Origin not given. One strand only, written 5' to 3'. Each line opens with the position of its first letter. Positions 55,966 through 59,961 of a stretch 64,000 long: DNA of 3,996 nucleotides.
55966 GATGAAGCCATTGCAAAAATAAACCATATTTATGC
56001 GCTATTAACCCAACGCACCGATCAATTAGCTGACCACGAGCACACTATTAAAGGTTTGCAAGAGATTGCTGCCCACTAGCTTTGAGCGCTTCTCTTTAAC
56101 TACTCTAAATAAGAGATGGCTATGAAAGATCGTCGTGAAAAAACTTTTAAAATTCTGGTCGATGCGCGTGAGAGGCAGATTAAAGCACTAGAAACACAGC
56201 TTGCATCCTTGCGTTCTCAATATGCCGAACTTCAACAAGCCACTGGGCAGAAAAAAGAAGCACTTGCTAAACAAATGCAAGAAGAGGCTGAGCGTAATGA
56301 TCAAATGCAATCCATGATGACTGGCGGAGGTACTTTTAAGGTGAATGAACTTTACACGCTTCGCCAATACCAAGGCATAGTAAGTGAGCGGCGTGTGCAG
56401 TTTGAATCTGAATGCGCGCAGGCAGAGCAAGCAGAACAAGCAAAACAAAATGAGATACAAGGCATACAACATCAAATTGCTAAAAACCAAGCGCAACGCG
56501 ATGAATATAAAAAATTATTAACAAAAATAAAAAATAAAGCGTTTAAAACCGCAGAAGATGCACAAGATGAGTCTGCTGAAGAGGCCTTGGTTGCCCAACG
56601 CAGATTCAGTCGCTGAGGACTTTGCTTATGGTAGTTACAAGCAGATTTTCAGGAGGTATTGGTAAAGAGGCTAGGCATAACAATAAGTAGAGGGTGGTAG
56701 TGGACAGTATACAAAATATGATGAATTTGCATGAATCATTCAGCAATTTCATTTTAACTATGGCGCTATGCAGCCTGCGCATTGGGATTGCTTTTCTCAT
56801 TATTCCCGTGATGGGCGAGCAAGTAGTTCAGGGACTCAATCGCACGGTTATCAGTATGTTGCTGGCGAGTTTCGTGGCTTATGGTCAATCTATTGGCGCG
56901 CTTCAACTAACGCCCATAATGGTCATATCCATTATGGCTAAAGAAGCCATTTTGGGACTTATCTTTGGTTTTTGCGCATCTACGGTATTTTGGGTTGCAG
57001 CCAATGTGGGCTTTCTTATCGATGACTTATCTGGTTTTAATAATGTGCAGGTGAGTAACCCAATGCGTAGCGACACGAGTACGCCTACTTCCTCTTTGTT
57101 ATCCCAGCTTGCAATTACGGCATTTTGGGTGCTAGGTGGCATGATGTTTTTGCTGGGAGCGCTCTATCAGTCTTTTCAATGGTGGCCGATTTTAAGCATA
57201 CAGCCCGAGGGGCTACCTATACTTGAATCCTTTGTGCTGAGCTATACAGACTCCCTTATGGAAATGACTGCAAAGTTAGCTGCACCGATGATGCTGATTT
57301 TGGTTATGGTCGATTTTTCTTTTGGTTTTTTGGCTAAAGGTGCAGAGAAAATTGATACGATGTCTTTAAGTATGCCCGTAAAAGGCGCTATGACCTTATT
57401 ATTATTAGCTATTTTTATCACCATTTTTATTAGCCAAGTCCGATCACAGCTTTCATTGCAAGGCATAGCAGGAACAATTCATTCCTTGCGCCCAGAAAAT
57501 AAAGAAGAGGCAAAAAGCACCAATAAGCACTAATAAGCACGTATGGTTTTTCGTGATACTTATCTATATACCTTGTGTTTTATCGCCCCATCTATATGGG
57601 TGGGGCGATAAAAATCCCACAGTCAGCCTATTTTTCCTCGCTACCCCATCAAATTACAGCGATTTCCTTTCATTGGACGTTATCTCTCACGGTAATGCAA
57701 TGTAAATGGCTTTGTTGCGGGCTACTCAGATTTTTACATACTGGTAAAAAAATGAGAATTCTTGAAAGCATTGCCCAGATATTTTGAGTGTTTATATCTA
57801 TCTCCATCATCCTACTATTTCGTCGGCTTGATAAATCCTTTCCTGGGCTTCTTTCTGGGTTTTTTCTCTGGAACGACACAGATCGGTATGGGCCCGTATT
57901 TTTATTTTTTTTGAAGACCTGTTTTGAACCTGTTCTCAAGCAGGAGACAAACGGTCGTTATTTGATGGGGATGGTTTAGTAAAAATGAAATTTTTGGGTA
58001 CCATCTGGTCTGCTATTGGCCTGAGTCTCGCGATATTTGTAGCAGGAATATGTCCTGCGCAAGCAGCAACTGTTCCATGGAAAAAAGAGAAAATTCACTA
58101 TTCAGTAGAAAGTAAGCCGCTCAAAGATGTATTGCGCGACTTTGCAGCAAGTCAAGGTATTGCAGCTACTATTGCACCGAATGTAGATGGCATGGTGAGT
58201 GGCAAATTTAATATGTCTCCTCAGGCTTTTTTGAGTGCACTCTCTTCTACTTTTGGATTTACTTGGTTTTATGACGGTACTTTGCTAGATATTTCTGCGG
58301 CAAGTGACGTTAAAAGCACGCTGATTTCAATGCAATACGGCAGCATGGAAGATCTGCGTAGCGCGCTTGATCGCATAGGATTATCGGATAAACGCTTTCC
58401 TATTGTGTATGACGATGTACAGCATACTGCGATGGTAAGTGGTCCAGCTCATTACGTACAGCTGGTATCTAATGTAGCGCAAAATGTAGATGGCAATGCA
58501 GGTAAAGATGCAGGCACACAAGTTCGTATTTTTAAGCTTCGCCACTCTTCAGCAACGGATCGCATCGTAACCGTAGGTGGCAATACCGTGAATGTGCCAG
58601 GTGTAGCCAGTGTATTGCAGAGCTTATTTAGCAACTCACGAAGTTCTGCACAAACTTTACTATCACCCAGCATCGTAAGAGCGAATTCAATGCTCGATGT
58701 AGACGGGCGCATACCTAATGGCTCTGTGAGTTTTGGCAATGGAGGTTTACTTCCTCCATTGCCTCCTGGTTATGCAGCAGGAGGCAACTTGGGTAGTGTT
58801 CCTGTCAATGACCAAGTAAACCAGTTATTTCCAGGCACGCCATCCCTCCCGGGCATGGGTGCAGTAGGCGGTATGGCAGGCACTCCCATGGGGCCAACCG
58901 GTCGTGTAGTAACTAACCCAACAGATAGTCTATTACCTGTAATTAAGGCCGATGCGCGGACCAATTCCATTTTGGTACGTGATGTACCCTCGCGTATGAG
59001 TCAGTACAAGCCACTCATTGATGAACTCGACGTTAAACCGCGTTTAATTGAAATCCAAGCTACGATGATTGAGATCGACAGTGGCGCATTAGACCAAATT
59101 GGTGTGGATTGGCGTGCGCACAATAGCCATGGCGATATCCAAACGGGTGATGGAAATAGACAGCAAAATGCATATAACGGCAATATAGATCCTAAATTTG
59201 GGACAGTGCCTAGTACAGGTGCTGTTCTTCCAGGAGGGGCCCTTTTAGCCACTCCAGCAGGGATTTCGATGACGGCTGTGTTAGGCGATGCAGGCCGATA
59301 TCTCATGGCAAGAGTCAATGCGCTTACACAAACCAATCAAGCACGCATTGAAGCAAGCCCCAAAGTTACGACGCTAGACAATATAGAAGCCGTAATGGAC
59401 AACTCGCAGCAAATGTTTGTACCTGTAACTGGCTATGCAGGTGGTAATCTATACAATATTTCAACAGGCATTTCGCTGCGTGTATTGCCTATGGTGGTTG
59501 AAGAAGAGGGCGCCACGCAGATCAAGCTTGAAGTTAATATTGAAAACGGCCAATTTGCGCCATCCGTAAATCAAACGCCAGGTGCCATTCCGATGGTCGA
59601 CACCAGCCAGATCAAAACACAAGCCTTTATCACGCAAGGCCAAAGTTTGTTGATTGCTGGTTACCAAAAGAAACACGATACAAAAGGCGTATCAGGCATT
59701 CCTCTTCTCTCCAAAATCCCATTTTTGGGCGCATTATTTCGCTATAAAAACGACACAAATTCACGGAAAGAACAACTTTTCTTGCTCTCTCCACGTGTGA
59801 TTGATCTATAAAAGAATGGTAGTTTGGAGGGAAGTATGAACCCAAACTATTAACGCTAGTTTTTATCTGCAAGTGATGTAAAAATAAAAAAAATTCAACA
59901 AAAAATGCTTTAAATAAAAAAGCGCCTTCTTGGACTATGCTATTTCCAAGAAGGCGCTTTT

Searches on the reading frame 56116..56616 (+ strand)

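Call 7: search_protein_families(library=pfam, proteins=[window:56116-56616:+], max_evalue=0.1)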
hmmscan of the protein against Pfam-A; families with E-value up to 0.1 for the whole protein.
window:56116-56616:+ (166 aa): 7 families
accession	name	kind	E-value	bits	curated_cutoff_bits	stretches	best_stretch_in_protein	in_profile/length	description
PF09486.15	HrpB7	-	2.4e-21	77.2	29.7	1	6-162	1-157/157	Bacterial type III secretion protein (HrpB7)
PF17078.10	SHE3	-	0.0046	17.1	30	1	13-67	59-113/228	SWI5-dependent HO expression protein 3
PF02090.21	SPAM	-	0.0096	16.3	35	1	20-156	5-140/142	Salmonella surface presentation of antigen gene type M protein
PF18504.6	Csm1_N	-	0.024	15.4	26.3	1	15-48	36-69/70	Csm1 N-terminal domain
PF12325.13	TMF_TATA_bd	-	0.033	14.7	29.1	1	15-66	14-65/115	TATA element modulatory factor 1 TATA binding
PF11642.13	Blo-t-5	-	0.041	14.3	24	1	7-44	13-50/119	Mite allergen Blo t 5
PF00261.25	Tropomyosin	-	0.07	13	38.6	1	82-153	11-81/242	Tropomyosin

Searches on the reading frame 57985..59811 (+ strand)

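Call 12: search_protein_families(library=ncbifam, proteins=[window:57985-59811:+], max_evalue=0.1)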
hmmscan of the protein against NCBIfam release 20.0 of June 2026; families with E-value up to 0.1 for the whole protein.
window:57985-59811:+ (608 aa): 10 families
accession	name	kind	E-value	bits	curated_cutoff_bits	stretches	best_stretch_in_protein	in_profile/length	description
TIGR02516.1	type_III_yscC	equivalog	4.8e-150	500.2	238.45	2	311-607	192-462/463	type III secretion system outer membrane ring subunit SctC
NF011873.0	PRK15346.1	equivalog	2.2e-84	283.9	524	3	429-602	319-490/499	EscC/YscC/HrcC family type III secretion system outer membrane ring protein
TIGR02517.1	type_II_gspD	equivalog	8.7e-45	153.3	351.35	1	109-607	160-591/600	type II secretion system secretin GspD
TIGR02515.1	IV_pilus_PilQ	subfamily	3.5e-40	138.3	284.35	1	320-606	137-427/428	type IV pilus secretin PilQ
NF010083.0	PRK13568.1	equivalog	3.5e-27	95.2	554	1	320-606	154-417/419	DNA uptake porin HofQ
NF007851.2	PRK10560.1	exception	5.4e-23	81.5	598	2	436-607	240-410/412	DNA uptake porin HofQ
TIGR02519.1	pilus_MshL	equivalog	4e-20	72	250.2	1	325-606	6-290/290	pilus (MSHA type) biogenesis protein MshL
NF042912.1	Amuc_1098_fam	equivalog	5.5e-11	41.2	750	2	528-607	716-797/805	Amuc_1098 family type IV pilus outer membrane protein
TIGR02520.1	pilus_B_mal_scr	equivalog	3e-05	22.8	287.65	1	444-572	343-484/513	PilN family type IVB pilus formation outer membrane protein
NF008557.0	PRK11493.1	equivalog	0.019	14.1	250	1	99-193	51-141/281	3-mercaptopyruvate sulfurtransferase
